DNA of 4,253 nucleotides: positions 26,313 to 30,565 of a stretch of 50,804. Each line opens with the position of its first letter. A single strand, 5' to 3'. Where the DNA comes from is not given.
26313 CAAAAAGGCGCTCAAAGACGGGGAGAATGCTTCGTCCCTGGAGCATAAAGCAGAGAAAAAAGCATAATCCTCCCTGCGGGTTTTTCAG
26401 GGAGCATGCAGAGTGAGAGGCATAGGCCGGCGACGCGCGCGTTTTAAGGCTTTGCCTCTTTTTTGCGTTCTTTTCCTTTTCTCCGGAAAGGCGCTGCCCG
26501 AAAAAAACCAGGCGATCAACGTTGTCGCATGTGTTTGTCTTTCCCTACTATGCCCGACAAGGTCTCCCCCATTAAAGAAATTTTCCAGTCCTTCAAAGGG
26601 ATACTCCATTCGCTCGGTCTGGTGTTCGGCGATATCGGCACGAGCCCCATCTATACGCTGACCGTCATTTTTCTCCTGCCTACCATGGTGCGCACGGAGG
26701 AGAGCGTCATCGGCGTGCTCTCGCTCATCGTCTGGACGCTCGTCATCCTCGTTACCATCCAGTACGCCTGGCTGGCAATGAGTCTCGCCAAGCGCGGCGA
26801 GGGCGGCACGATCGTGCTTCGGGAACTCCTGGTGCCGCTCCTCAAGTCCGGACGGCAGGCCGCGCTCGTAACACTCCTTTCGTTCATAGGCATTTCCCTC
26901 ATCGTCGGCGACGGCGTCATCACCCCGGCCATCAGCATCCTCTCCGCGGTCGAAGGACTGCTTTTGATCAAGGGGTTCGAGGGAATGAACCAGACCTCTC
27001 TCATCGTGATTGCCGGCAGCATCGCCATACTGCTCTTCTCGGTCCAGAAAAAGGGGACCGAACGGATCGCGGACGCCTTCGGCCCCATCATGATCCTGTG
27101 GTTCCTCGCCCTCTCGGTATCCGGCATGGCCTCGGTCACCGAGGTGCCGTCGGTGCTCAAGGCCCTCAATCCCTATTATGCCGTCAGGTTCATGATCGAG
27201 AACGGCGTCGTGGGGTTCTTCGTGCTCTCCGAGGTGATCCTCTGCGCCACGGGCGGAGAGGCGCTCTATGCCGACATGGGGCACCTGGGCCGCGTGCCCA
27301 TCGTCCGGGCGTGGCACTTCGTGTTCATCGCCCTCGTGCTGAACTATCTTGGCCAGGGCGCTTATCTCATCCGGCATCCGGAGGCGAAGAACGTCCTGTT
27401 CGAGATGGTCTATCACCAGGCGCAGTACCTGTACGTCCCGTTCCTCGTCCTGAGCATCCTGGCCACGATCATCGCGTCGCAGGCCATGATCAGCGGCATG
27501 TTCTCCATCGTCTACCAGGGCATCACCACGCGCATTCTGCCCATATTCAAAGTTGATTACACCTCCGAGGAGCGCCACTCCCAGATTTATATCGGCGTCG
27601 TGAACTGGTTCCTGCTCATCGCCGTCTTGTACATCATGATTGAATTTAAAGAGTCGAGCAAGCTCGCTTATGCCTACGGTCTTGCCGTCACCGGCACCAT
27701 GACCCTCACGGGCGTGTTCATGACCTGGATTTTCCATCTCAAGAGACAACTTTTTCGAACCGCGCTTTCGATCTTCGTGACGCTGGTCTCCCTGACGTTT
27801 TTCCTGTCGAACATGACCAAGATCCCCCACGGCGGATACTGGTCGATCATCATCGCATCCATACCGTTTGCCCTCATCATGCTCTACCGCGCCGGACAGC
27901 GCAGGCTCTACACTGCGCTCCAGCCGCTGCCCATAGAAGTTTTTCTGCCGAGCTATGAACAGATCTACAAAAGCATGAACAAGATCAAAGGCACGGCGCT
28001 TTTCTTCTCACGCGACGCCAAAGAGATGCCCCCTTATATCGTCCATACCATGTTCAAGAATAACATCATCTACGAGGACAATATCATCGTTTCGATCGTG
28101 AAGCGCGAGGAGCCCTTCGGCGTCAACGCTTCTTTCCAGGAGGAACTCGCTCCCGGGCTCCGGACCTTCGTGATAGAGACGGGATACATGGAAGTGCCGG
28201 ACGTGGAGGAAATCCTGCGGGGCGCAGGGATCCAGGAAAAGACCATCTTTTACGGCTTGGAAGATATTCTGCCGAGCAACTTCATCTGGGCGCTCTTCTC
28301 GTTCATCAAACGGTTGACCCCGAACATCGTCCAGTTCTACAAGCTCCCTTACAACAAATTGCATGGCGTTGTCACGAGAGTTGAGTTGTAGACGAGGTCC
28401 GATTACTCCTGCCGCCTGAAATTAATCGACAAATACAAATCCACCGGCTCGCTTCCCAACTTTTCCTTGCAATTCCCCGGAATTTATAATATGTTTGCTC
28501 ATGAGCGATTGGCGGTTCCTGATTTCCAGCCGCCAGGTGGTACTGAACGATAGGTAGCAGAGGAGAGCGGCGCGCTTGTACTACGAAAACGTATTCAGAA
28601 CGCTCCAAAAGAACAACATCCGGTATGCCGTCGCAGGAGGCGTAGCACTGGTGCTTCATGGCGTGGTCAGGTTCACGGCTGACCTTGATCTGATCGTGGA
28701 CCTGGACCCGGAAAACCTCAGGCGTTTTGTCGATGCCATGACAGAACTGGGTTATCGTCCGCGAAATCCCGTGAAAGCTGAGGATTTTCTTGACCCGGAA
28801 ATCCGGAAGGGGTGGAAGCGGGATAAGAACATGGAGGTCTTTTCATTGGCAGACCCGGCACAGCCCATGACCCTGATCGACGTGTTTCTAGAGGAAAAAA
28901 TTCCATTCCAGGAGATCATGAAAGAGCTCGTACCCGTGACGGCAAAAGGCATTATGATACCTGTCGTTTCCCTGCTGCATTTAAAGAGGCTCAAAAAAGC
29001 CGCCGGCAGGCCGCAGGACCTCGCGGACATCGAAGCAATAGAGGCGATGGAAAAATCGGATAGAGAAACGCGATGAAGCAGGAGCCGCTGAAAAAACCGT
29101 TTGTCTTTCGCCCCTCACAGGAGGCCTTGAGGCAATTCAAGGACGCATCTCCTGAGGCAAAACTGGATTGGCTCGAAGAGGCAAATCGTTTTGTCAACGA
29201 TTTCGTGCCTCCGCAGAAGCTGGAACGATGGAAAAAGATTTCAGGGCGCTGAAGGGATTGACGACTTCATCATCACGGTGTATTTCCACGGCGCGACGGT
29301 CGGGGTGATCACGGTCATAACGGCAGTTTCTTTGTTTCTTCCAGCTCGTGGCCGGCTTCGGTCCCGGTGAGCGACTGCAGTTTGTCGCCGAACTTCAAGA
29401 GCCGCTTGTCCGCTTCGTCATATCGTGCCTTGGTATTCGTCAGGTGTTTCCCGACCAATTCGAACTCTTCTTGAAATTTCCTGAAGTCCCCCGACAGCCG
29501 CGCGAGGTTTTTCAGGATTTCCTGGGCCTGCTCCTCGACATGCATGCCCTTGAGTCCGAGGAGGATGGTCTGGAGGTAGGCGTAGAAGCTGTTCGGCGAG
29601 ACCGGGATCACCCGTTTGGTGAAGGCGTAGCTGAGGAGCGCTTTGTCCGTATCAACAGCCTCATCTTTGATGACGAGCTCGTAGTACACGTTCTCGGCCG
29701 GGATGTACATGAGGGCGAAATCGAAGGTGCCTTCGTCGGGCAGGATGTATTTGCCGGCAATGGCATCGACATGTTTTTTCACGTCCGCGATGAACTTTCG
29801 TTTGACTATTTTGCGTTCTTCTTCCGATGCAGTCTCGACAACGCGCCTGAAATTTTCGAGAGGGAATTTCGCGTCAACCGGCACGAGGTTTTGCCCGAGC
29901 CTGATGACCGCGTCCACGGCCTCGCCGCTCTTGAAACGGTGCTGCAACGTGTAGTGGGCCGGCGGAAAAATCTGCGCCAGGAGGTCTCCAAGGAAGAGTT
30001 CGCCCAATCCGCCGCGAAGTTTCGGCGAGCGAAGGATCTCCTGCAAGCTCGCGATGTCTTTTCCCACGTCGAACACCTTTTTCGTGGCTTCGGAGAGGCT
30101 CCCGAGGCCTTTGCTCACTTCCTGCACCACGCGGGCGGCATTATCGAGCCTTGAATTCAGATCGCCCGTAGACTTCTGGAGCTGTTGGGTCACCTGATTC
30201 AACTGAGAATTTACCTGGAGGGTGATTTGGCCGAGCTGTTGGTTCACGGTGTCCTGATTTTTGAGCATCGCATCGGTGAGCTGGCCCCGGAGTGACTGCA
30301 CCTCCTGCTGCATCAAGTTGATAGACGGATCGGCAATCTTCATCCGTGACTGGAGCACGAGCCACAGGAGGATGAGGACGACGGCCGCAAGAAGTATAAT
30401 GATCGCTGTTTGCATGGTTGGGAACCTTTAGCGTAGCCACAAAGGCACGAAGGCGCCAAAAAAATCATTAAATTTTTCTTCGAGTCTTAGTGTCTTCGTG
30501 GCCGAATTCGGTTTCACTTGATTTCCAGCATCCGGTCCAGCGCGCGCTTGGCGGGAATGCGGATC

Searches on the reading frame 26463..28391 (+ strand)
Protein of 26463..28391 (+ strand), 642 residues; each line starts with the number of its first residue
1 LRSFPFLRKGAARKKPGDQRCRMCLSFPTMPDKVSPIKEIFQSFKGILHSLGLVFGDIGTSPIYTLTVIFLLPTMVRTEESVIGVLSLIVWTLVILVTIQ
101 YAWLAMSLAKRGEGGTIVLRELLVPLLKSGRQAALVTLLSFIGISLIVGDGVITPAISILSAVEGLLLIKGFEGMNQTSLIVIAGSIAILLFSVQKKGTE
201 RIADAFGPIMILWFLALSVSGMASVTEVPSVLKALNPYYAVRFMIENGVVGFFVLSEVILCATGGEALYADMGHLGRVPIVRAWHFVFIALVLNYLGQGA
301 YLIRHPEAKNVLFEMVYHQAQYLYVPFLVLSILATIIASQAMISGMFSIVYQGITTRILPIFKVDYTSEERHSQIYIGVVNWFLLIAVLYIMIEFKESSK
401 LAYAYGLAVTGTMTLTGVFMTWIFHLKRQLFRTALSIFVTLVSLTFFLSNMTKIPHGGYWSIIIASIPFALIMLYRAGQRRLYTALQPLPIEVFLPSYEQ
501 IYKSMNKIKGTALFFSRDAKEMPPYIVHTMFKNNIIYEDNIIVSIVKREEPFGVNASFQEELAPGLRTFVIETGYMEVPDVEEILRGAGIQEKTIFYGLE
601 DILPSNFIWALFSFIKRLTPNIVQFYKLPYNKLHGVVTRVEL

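Call 73: search_protein_families(library=pfam, proteins=[window:26463-28391:+], max_evalue=0.00001)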
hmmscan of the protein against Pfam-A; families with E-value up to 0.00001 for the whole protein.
window:26463-28391:+ (642 aa): 2 families
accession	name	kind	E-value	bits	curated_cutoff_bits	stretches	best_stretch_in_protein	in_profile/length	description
PF02705.21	K_trans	-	1.9e-154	514.9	24.8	1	47-488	2-443/454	K+ potassium transporter integral membrane domain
PF22776.1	K_trans_C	-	1.2e-25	90.6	24.8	1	509-642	1-151/151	K+ potassium transporter C-terminal domain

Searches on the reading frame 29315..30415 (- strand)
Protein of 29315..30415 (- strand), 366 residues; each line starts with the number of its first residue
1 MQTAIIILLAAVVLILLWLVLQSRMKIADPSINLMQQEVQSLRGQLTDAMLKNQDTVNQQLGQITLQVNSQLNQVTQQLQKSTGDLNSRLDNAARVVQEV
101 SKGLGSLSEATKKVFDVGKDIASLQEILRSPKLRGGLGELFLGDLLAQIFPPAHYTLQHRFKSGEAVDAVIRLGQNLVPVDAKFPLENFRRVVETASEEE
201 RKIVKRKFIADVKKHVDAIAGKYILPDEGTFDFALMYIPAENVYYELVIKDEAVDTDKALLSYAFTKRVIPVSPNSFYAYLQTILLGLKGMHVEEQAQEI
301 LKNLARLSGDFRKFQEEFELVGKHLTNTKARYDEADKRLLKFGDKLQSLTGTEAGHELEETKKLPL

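Call 74: search_protein_families(library=pfam, proteins=[window:29315-30415:-], max_evalue=0.00001)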
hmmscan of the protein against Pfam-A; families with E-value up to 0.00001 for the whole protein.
window:29315-30415:- (366 aa): 2 families
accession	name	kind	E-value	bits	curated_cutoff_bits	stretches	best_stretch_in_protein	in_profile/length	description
PF02646.22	RmuC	-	1.4e-55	188.9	26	1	69-339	4-270/291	RmuC family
PF06103.16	DUF948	-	5.6e-06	26.9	37.2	0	61-125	24-88/89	Bacterial protein of unknown function (DUF948)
